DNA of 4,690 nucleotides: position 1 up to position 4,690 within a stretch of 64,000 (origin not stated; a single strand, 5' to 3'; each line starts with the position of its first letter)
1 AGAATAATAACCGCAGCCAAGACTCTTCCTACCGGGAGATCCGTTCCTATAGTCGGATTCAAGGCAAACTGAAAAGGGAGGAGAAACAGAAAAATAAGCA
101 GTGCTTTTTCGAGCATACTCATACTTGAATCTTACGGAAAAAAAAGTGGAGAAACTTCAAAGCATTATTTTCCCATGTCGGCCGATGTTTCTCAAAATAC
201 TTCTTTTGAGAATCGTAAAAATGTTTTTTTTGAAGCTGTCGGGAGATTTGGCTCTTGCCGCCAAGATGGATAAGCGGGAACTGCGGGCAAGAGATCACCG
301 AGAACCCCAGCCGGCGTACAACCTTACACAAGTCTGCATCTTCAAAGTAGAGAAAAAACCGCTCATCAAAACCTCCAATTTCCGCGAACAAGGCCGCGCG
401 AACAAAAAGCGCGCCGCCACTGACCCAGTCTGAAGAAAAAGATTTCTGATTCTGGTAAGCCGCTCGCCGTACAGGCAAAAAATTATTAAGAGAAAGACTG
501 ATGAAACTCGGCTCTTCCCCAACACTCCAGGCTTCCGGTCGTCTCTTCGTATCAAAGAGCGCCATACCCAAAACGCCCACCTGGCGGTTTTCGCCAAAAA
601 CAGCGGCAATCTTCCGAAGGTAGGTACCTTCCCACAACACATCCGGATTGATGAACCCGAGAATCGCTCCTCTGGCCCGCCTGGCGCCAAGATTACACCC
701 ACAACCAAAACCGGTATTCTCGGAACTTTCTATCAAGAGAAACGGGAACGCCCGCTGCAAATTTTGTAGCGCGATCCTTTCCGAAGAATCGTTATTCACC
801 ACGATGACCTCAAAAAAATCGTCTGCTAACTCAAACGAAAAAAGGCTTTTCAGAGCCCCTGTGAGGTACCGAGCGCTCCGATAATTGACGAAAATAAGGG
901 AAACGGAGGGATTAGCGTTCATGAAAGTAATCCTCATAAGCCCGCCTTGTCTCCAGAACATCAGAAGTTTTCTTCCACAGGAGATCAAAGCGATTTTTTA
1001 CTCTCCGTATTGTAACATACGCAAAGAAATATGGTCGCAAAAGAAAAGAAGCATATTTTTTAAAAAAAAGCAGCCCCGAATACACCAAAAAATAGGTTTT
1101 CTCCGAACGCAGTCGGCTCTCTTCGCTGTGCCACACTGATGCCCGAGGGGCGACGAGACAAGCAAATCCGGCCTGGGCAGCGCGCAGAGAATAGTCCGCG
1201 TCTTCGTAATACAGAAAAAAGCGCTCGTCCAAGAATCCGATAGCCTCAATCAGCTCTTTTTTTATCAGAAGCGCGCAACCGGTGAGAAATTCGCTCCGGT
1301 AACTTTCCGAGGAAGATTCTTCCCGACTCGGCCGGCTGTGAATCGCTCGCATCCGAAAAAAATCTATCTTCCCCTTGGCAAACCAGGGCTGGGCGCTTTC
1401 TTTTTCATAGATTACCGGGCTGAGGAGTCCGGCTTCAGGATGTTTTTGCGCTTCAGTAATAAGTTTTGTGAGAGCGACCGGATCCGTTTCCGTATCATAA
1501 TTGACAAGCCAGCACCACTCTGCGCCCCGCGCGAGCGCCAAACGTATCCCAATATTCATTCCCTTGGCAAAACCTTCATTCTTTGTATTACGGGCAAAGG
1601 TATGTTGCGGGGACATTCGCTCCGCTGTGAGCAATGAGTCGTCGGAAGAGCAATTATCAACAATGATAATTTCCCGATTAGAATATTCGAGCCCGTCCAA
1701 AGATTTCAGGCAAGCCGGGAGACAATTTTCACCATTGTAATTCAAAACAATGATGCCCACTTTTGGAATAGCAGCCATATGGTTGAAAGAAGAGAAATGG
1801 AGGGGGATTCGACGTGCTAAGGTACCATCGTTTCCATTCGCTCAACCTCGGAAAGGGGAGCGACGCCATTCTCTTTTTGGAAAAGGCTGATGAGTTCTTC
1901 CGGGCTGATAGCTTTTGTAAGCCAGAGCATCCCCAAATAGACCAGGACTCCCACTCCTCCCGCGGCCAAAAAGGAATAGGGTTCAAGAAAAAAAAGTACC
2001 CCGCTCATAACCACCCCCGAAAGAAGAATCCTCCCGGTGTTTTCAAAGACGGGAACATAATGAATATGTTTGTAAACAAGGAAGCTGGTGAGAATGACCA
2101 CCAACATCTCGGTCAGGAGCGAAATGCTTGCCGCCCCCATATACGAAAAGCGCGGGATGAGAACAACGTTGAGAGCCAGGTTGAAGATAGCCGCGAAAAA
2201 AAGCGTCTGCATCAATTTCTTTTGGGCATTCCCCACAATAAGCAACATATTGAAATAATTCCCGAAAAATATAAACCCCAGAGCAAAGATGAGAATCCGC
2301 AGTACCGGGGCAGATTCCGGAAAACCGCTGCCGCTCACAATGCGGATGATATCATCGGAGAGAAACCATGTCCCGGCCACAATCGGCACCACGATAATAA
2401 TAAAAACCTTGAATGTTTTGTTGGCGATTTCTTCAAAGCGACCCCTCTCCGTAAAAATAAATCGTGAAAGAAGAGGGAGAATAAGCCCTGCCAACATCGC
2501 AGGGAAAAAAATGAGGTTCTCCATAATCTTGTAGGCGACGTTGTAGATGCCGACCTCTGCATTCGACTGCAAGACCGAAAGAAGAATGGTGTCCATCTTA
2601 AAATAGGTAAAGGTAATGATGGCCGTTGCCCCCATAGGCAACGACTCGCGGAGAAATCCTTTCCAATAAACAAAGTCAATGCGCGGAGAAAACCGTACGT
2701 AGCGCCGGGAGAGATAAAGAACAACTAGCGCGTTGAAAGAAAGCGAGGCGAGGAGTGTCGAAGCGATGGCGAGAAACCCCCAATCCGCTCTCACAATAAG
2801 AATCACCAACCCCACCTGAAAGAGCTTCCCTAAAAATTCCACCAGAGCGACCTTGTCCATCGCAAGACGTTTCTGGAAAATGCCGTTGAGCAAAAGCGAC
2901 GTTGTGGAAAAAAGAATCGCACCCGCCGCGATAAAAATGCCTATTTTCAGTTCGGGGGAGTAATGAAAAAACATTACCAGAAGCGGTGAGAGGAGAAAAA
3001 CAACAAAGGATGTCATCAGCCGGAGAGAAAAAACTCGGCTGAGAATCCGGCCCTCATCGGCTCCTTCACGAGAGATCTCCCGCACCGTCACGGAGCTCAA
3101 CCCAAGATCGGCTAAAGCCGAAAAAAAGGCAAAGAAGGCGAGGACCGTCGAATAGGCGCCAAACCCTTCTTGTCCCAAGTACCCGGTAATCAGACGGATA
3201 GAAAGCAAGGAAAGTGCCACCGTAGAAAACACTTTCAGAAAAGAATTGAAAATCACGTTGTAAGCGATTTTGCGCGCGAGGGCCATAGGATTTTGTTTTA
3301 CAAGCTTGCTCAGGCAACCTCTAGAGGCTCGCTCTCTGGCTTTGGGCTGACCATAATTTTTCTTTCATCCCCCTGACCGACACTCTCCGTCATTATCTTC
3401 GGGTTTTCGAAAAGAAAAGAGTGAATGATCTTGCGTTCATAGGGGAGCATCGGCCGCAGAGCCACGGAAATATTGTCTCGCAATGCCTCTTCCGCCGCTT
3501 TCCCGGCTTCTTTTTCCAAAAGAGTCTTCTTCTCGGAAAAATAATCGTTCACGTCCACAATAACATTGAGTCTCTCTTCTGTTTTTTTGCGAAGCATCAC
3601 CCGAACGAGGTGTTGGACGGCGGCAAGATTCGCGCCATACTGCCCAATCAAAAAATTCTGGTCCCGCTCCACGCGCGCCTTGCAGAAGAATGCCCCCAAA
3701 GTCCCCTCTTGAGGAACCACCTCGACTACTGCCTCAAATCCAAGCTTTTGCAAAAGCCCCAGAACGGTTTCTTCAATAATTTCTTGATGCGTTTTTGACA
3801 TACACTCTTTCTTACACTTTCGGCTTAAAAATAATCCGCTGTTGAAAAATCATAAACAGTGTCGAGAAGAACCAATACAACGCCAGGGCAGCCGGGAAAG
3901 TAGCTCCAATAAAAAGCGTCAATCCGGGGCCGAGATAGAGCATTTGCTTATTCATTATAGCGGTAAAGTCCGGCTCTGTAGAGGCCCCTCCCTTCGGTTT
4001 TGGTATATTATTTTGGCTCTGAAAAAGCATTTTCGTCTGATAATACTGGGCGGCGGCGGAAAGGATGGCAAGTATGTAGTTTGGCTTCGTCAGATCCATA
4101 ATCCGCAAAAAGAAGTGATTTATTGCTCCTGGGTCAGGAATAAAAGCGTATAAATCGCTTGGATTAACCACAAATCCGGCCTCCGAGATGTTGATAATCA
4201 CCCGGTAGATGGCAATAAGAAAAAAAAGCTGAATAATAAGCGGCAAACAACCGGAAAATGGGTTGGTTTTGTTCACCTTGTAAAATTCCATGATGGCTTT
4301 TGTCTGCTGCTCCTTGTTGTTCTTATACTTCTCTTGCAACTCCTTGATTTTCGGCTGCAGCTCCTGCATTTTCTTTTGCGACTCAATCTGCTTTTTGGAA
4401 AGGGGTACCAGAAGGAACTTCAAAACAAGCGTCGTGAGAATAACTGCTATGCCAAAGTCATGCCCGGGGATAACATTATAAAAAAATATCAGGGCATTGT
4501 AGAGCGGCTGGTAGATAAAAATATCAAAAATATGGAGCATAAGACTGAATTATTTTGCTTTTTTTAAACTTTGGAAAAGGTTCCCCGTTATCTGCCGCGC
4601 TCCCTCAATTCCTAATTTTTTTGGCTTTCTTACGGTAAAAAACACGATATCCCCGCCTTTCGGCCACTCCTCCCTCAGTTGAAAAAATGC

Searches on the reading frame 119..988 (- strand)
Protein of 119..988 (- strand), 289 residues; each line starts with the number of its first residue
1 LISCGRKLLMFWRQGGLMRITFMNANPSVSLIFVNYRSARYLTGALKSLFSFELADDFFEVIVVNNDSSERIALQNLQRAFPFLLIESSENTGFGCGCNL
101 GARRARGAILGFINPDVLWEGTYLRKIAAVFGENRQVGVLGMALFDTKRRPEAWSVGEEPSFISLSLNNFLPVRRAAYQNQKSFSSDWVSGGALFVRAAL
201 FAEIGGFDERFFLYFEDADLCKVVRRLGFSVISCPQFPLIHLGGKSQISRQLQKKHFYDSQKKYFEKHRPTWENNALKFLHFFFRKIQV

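Call 16: search_protein_families(library=pfam, proteins=[window:119-988:-], max_evalue=0.001)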
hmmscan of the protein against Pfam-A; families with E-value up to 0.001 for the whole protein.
window:119-988:- (289 aa): 3 families
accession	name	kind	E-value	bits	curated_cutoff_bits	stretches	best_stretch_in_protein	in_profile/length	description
PF00535.33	Glycos_transf_2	-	1.6e-13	51.4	23.3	1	30-156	1-128/168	Glycosyl transferase family 2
PF13641.12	Glyco_tranf_2_3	-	7.3e-11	43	27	1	27-236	1-206/230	Glycosyltransferase like family 2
PF10111.15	Glyco_tranf_2_2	-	1.6e-06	28.3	27.3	0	41-130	14-105/276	Glycosyltransferase like family 2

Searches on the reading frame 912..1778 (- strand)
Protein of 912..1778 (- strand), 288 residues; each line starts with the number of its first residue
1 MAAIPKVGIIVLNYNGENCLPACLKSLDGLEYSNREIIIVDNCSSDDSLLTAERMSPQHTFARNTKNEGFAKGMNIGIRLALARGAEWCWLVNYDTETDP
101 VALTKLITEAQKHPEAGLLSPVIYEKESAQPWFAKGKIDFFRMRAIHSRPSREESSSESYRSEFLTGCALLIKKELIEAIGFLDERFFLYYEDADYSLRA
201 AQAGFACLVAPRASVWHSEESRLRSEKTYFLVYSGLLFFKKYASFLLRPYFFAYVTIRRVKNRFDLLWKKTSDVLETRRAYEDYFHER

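Call 16: search_protein_families(library=pfam, proteins=[window:912-1778:-], max_evalue=0.001)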
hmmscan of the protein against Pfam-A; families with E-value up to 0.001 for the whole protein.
window:912-1778:- (288 aa): 3 families
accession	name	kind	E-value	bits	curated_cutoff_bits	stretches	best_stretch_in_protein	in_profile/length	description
PF00535.33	Glycos_transf_2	-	7.3e-20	72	23.3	1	9-180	2-167/168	Glycosyl transferase family 2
PF13641.12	Glyco_tranf_2_3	-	3.8e-10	40.6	27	1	5-223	1-217/230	Glycosyltransferase like family 2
PF13632.12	Glyco_trans_2_3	-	1.5e-06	28.6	27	1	92-227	5-133/198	Glycosyl transferase family group 2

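Call 68: find_encoding_contigs(protein=window:912-1778:-, flank=10000, max_places=1)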
Protein window:912-1778:- (288 aa): 1 contig read that carries it; 1 place shown.
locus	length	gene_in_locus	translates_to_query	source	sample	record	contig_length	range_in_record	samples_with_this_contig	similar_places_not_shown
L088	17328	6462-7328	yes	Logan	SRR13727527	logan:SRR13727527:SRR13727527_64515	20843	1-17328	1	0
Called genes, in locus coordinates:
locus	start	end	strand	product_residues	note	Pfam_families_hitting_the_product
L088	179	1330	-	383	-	PF00712:DNA_pol3_beta, PF02767:DNA_pol3_beta_2, PF02768:DNA_pol3_beta_3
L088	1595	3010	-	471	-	PF11638:DnaA_N, PF00308:Bac_DnaA, PF01695:IstB_IS21, PF00004:AAA (faint), PF13173:AAA_14 (weak), PF08299:Bac_DnaA_C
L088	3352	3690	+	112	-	PF00825:Ribonuclease_P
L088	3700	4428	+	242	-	PF02096:60KD_IMP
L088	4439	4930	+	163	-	PF01424:R3H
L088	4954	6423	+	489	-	PF01943:Polysacc_synt, PF13440:Polysacc_synt_3, PF01554:MatE (weak)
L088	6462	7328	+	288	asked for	PF00535:Glycos_transf_2, PF13641:Glyco_tranf_2_3, PF13632:Glyco_trans_2_3 (weak)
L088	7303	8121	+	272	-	PF00535:Glycos_transf_2, PF10111:Glyco_tranf_2_2 (faint), PF13641:Glyco_tranf_2_3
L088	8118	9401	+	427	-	PF04932:Wzy_C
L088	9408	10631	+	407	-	PF04932:Wzy_C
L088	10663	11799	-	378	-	-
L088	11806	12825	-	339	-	PF18895:T4SS_pilin (weak)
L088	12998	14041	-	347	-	PF00268:Ribonuc_red_sm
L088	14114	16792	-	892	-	PF03477:ATP-cone, PF00317:Ribonuc_red_lgN, PF02867:Ribonuc_red_lgC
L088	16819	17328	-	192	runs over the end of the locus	PF02777:Sod_Fe_C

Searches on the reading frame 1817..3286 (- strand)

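Call 16: search_protein_families(library=pfam, proteins=[window:1817-3286:-], max_evalue=0.001)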
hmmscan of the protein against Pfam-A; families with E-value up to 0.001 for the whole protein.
window:1817-3286:- (489 aa): 3 families
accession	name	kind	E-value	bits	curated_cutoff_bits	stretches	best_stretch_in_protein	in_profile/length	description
PF01943.22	Polysacc_synt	-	1.4e-27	97.2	28.2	1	20-276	13-273/274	Polysaccharide biosynthesis protein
PF13440.11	Polysacc_synt_3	-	1.1e-26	94.2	23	1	37-326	6-292/293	Polysaccharide biosynthesis protein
PF01554.23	MatE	-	3.5e-06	27.3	24.9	1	217-375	1-161/161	MatE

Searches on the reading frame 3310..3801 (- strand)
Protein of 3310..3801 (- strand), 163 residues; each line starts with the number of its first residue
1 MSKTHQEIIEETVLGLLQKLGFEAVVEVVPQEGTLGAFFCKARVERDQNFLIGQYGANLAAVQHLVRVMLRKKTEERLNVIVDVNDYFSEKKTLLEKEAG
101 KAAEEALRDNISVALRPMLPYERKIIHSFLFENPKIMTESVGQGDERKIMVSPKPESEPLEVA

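Call 16: search_protein_families(library=pfam, proteins=[window:3310-3801:-], max_evalue=0.001)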
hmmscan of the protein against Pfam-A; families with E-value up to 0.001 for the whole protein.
window:3310-3801:- (163 aa): 1 family
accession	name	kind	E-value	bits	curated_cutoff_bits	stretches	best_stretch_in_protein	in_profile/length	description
PF01424.28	R3H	-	3.9e-13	49.6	26.8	1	95-153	3-60/60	R3H domain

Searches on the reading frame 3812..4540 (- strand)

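Call 16: search_protein_families(library=pfam, proteins=[window:3812-4540:-], max_evalue=0.001)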
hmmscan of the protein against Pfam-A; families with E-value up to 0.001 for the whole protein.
window:3812-4540:- (242 aa): 1 family
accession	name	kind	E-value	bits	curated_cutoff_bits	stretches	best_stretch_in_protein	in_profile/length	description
PF02096.25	60KD_IMP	-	1.4e-48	165.4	35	1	29-237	1-161/163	60Kd inner membrane protein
